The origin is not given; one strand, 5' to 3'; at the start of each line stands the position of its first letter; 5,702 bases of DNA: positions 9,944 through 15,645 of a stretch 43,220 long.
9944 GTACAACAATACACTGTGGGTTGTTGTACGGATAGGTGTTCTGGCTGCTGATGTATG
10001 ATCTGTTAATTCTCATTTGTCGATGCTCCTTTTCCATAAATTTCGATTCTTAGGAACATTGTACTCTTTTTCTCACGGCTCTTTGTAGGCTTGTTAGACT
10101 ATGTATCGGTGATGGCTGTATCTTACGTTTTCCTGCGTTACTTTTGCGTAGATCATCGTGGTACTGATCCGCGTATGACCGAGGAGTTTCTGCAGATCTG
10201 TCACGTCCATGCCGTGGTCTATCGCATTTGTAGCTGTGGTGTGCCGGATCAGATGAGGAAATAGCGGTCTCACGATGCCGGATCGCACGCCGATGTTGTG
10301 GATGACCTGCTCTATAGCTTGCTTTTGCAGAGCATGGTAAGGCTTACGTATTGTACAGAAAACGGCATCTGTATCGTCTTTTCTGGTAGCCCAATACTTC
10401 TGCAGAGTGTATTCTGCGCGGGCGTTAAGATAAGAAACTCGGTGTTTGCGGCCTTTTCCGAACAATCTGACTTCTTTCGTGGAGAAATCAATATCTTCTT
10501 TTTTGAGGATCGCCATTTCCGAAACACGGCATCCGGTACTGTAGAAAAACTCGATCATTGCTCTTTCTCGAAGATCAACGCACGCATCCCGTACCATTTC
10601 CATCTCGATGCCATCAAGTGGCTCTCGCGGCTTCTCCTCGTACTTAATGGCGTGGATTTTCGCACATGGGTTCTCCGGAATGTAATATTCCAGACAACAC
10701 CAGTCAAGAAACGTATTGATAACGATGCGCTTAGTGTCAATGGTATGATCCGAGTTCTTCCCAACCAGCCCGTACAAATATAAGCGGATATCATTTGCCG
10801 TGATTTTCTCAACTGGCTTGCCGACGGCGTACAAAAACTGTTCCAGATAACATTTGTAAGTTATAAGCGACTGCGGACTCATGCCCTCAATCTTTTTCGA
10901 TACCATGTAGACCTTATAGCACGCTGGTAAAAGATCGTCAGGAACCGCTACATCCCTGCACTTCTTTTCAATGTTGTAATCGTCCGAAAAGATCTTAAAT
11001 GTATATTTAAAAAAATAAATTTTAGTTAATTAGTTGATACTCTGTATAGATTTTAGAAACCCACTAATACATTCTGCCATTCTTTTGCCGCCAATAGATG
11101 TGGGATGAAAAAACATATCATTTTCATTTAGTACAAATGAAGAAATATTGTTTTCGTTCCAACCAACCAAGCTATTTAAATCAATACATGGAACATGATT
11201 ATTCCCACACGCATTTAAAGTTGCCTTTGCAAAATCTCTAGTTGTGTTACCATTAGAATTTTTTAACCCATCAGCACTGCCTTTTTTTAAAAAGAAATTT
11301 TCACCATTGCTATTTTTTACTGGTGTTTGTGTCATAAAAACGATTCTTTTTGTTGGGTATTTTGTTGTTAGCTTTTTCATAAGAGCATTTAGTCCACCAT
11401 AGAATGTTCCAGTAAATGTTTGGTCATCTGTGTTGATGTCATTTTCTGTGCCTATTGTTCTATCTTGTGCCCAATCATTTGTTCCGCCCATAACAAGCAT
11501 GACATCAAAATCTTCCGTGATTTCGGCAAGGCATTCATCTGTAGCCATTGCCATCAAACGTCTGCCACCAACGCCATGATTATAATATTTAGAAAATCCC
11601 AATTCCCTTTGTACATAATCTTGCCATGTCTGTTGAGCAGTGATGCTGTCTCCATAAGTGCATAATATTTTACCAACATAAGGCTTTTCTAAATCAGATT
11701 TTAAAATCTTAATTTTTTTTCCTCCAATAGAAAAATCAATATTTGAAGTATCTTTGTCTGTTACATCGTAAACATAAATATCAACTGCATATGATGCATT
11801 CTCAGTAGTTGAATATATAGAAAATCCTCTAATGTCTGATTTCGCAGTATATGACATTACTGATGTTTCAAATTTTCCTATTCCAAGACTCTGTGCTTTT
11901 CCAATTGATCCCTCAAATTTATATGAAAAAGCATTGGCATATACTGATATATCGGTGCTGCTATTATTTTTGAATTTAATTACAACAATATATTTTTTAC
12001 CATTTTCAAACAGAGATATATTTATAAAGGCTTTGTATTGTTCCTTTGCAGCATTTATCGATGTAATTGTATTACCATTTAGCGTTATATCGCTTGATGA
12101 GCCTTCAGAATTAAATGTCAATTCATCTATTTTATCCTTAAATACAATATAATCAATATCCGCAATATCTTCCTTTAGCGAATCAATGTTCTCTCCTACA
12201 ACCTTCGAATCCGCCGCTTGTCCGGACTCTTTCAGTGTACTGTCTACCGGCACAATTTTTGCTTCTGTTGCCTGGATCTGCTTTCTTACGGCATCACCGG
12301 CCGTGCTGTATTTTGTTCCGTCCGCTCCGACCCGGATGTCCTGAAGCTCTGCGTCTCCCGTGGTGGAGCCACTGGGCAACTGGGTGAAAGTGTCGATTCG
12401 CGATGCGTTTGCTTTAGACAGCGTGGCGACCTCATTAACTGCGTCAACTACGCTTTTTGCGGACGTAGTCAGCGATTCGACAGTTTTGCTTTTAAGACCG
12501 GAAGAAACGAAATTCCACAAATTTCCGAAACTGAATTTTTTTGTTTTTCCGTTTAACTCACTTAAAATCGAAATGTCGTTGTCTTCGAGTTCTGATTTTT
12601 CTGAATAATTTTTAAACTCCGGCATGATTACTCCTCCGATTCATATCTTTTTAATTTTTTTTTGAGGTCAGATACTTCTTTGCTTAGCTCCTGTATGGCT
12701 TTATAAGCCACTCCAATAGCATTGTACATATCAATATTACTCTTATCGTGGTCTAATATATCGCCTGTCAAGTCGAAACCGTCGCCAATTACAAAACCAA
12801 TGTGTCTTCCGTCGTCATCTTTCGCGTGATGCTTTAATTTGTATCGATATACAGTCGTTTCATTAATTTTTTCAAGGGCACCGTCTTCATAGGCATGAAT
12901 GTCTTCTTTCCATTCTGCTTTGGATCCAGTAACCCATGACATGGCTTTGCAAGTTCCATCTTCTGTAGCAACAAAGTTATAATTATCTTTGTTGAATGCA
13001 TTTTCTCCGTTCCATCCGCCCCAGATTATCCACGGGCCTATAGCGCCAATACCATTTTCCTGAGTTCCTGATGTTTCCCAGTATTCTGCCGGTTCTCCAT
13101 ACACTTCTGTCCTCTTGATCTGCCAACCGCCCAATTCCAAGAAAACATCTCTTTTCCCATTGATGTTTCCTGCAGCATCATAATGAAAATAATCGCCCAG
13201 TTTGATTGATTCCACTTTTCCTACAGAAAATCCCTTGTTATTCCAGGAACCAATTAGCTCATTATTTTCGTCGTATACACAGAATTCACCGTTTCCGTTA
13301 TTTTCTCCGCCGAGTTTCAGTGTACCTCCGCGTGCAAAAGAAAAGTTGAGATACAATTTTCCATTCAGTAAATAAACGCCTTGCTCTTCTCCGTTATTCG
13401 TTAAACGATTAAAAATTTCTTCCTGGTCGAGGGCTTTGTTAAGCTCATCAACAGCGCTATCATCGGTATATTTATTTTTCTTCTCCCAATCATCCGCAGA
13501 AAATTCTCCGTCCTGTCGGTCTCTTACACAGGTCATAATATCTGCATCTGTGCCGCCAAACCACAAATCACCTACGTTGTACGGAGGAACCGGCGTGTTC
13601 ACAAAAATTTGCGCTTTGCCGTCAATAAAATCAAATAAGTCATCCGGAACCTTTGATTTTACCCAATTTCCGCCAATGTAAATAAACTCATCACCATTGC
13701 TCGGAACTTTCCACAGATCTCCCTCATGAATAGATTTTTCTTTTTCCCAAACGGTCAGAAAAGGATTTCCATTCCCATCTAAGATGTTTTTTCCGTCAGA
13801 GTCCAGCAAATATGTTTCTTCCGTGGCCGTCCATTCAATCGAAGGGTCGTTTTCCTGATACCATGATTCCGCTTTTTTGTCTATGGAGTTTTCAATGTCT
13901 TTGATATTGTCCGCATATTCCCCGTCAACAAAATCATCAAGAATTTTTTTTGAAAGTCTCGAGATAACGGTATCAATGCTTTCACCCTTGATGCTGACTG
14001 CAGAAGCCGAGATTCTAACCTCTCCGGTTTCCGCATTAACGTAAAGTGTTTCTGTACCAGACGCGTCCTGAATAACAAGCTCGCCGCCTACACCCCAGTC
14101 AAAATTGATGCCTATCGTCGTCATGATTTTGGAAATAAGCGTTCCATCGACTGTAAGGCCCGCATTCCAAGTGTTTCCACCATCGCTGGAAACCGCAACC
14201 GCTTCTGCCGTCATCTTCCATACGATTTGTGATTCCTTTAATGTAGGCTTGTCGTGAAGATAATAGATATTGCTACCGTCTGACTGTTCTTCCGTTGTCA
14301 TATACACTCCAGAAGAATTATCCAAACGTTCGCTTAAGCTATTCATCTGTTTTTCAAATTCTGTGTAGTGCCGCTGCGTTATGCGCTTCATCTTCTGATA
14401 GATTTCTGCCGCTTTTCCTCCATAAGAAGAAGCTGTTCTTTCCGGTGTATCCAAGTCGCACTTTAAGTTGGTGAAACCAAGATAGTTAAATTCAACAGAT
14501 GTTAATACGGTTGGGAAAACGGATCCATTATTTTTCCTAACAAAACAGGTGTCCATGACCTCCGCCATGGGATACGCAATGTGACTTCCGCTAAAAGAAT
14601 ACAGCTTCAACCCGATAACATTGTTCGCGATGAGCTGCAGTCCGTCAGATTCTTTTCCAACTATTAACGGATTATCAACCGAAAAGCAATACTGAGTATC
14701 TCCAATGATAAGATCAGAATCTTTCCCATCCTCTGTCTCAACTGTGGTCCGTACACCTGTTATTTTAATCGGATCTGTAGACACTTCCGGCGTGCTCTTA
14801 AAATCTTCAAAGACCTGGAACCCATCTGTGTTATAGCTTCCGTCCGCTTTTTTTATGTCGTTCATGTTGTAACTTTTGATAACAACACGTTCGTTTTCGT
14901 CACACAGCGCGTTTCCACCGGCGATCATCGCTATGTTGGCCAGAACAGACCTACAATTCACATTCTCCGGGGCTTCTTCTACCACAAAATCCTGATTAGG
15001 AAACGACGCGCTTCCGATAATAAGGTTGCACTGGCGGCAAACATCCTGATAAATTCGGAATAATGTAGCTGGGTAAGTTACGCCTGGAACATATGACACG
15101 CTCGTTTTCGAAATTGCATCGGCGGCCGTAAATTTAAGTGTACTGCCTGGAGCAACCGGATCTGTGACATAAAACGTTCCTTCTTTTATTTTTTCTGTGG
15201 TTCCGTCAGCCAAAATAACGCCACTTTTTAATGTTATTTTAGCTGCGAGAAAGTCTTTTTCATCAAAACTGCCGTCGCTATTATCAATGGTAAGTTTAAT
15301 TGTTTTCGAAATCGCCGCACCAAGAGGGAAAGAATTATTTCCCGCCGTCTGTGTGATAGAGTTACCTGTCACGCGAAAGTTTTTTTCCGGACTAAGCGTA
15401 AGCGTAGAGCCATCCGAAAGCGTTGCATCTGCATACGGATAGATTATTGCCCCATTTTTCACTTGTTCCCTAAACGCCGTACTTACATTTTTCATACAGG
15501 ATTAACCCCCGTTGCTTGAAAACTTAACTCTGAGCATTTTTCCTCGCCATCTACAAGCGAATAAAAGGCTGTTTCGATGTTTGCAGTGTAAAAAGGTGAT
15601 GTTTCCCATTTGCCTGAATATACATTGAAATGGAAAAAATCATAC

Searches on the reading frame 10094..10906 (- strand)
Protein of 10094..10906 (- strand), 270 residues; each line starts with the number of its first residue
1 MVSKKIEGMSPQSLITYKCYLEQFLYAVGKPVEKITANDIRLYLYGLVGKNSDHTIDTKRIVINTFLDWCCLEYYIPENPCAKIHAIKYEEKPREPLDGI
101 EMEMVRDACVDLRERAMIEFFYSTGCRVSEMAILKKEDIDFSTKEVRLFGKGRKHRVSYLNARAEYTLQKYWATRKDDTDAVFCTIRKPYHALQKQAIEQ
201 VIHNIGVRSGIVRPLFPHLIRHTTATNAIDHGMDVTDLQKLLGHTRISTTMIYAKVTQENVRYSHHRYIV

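Call 5: search_protein_families(library=pfam, proteins=[window:10094-10906:-], max_evalue=1)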
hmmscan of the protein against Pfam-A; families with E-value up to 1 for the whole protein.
window:10094-10906:- (270 aa): 5 families
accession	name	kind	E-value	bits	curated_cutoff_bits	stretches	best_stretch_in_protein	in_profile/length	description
PF00589.27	Phage_integrase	-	3e-34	118.7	27.1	1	103-258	13-170/172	Phage integrase family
PF13495.12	Phage_int_SAM_4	-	1.8e-05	25.5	27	1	5-69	10-77/85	Phage integrase, N-terminal SAM-like domain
PF02899.23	Phage_int_SAM_1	-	0.0002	22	22.3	1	7-69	12-78/83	Phage integrase, N-terminal SAM-like domain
PF11917.13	DUF3435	-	0.08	12.3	25.8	1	185-249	166-230/418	Protein of unknown function (DUF3435)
PF04096.20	Nucleoporin2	-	0.14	12.7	28.4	1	103-181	22-102/148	Nup98-96 autopeptidase S59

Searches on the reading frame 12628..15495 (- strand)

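Call 89: search_protein_families(library=pfam, proteins=[window:12628-15495:-], max_evalue=0.001)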
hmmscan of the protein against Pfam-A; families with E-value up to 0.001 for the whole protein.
window:12628-15495:- (955 aa): 1 family
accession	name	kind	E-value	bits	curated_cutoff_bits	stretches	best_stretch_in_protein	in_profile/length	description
PF13884.11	Peptidase_S74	-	7.7e-06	26.6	22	1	860-902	3-45/58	Chaperone of endosialidase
